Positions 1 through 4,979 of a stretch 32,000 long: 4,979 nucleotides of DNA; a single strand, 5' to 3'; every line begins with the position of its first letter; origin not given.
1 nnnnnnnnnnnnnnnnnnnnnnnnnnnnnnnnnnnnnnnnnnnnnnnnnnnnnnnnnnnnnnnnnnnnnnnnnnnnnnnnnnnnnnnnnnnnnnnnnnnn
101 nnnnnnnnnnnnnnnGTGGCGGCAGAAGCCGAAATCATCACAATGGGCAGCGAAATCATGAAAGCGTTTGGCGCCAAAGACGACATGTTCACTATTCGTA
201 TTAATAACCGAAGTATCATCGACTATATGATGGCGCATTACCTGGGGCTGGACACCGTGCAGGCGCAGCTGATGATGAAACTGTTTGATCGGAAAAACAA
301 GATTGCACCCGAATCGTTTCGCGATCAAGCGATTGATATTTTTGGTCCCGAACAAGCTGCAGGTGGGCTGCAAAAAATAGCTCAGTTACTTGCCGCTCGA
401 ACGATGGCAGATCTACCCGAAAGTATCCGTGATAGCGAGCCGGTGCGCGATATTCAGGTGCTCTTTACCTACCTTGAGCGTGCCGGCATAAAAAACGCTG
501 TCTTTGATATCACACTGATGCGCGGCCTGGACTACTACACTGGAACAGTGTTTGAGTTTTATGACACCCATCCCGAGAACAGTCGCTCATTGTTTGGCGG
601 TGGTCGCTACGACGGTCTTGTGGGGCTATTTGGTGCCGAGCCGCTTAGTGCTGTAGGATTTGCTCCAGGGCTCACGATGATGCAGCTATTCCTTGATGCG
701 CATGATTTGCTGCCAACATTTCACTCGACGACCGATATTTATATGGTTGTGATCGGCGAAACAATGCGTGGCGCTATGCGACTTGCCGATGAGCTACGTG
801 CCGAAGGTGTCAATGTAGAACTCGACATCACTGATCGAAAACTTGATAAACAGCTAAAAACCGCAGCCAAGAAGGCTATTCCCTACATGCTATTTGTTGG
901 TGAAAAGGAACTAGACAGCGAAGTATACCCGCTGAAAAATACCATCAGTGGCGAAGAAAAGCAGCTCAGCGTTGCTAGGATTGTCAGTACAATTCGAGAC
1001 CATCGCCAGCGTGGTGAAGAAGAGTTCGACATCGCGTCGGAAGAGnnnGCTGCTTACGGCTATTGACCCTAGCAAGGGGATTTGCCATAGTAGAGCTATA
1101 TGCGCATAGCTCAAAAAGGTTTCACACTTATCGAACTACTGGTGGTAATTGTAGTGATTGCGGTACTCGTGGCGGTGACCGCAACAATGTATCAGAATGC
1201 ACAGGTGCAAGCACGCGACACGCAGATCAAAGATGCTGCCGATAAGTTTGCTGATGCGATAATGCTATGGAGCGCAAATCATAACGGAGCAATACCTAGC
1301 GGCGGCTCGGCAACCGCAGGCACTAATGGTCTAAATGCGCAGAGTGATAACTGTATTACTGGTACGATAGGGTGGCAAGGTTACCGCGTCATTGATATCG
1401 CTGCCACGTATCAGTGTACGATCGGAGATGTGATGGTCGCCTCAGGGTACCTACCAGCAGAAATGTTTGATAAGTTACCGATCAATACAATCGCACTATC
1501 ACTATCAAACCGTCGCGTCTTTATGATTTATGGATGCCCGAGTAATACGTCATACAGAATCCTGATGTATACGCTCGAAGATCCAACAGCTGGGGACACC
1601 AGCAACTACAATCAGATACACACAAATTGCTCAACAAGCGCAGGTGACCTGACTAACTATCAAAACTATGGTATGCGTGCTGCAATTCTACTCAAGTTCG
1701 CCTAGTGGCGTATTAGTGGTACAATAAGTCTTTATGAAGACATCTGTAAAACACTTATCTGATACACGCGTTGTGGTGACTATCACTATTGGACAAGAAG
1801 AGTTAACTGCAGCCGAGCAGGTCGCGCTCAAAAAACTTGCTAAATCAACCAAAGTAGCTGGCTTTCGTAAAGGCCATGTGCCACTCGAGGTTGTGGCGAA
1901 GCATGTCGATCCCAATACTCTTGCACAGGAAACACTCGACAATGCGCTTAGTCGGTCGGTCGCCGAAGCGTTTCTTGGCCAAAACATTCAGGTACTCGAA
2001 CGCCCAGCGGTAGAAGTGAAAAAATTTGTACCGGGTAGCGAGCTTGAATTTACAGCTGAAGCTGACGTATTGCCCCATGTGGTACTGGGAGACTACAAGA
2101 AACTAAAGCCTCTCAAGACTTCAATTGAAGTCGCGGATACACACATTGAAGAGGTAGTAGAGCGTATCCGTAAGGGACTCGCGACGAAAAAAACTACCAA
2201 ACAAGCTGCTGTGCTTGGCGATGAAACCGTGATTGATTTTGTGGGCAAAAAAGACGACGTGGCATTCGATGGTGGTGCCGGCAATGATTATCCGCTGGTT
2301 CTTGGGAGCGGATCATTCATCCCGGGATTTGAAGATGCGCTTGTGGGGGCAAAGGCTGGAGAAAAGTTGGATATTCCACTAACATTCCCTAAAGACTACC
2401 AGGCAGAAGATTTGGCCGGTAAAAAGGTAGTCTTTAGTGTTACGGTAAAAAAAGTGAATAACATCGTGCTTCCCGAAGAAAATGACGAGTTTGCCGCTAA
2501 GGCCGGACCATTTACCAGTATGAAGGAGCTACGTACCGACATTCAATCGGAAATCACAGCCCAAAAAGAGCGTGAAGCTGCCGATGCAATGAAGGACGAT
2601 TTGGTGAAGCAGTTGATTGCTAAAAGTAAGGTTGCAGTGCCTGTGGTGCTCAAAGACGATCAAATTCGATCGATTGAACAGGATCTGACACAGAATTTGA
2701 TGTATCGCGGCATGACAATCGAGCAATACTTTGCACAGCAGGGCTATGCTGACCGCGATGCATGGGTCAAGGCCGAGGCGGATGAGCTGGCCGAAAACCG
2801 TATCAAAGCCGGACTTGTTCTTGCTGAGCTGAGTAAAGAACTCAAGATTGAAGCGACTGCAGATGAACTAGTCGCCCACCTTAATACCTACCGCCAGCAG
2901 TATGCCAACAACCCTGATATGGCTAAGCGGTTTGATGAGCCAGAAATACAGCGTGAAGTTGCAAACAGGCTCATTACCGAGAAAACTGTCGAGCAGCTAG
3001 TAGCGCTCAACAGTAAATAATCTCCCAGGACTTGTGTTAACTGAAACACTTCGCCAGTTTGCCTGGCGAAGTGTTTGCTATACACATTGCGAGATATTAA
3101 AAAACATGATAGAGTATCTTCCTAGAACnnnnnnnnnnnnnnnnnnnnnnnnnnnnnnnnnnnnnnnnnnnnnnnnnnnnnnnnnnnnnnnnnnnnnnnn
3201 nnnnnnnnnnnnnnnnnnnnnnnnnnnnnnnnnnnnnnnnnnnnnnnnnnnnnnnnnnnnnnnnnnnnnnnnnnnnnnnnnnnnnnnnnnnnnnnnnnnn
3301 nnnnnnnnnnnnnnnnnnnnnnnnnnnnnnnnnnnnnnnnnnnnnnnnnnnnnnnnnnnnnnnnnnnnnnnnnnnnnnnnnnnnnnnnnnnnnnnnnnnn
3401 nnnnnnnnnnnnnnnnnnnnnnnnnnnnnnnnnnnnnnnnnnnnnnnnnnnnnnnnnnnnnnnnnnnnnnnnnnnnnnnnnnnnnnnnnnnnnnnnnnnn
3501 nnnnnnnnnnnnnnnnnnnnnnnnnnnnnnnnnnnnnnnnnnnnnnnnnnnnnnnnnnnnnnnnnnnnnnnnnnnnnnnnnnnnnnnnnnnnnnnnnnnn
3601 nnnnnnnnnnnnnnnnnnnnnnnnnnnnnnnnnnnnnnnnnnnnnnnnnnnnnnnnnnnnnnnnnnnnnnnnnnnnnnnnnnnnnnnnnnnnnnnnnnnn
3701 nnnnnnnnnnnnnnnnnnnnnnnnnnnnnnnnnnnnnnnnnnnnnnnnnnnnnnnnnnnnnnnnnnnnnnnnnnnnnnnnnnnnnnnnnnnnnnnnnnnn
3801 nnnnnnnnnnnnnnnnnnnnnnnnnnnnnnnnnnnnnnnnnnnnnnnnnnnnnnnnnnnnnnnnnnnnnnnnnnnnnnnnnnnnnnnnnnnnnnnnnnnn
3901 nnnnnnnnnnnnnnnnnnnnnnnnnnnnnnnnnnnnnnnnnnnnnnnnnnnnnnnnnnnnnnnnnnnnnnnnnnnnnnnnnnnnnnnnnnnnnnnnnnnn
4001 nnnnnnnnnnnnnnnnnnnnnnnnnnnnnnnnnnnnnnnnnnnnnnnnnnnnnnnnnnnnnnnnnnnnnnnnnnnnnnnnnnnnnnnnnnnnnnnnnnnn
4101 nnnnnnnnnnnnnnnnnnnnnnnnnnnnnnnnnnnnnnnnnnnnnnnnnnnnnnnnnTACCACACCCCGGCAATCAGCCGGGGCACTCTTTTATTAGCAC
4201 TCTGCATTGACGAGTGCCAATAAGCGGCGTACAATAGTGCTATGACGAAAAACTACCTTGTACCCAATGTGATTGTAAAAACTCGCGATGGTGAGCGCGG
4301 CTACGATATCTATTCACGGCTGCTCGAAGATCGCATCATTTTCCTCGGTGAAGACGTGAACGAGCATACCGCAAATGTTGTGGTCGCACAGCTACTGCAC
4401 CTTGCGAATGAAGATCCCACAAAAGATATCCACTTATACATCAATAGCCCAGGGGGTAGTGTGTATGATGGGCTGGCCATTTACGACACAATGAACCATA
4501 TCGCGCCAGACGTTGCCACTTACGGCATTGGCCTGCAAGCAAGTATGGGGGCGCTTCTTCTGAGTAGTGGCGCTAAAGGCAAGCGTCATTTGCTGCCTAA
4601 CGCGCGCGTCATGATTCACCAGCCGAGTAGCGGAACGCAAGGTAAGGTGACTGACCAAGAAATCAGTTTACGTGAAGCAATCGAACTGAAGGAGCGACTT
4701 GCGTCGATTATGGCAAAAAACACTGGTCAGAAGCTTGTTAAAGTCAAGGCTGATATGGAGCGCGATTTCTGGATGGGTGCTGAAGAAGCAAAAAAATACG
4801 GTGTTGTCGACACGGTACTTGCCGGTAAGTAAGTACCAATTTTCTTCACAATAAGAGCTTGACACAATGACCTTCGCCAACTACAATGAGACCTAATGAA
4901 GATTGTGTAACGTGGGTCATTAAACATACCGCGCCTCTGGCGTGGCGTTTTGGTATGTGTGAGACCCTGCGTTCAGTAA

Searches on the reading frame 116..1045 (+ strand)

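Call 83: search_protein_families(library=pfam, proteins=[window:116-1045:+], max_evalue=0.00001)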
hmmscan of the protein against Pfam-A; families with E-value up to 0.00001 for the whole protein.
window:116-1045:+ (310 aa): 2 families
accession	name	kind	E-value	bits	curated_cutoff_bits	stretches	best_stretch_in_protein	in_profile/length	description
PF13393.11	tRNA-synt_His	-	1.4e-17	64.3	25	1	2-186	125-305/308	Histidyl-tRNA synthetase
PF03129.25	HGTP_anticodon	-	4.9e-15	55.9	21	1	212-295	6-93/94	Anticodon binding domain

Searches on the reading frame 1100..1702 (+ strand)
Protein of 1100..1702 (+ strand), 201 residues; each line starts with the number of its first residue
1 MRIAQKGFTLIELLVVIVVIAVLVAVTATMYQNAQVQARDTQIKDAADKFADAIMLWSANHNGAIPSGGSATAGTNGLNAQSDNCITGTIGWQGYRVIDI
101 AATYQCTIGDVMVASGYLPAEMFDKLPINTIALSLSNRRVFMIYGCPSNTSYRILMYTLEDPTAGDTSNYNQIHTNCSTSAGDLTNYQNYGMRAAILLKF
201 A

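Call 83: search_protein_families(library=pfam, proteins=[window:1100-1702:+], max_evalue=0.00001)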
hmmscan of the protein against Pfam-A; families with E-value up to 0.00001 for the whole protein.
window:1100-1702:+ (201 aa): 1 family
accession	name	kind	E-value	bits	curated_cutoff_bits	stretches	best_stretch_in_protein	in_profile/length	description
PF07963.17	N_methyl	-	3.3e-08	33.2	21.2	1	4-27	3-26/27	Prokaryotic N-terminal methylation motif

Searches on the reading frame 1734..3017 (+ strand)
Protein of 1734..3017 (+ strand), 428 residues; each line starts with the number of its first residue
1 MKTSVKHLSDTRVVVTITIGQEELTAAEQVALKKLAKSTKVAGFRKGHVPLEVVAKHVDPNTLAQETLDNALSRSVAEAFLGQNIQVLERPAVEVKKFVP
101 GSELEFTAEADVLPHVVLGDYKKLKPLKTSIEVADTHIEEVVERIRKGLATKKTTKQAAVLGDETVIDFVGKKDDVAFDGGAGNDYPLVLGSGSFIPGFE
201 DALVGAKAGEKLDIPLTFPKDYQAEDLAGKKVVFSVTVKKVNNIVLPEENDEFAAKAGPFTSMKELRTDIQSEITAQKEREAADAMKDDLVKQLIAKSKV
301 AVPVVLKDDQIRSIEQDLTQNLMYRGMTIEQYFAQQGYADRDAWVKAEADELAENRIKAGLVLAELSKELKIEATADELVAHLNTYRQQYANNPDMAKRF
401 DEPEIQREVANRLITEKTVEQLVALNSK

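Call 83: search_protein_families(library=pfam, proteins=[window:1734-3017:+], max_evalue=0.00001)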
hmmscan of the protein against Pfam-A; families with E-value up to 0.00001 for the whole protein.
window:1734-3017:+ (428 aa): 3 families
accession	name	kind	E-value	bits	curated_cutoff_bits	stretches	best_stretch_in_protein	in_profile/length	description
PF05697.18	Trigger_N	-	3e-32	112.3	22.2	1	1-145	1-144/144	Bacterial trigger factor protein (TF)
PF05698.19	Trigger_C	-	5.2e-23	82.3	22.7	1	262-423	1-161/162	Bacterial trigger factor protein (TF) C-terminus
PF00254.34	FKBP_C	-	3.9e-14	53.2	21.1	1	157-238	3-93/94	FKBP-type peptidyl-prolyl cis-trans isomerase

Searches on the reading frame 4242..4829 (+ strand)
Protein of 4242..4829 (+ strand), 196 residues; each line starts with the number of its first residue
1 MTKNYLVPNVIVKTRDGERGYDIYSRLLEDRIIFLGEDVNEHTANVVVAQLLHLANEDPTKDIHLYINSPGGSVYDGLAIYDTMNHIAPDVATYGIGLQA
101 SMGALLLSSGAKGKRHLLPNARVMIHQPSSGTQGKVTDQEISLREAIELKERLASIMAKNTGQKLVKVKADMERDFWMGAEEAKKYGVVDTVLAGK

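Call 83: search_protein_families(library=pfam, proteins=[window:4242-4829:+], max_evalue=0.00001)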
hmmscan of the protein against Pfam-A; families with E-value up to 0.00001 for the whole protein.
window:4242-4829:+ (196 aa): 1 family
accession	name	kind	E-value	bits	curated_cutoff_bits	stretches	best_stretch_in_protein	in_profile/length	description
PF00574.28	CLP_protease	-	9.4e-75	250.9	20.2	1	17-194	3-180/182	Clp protease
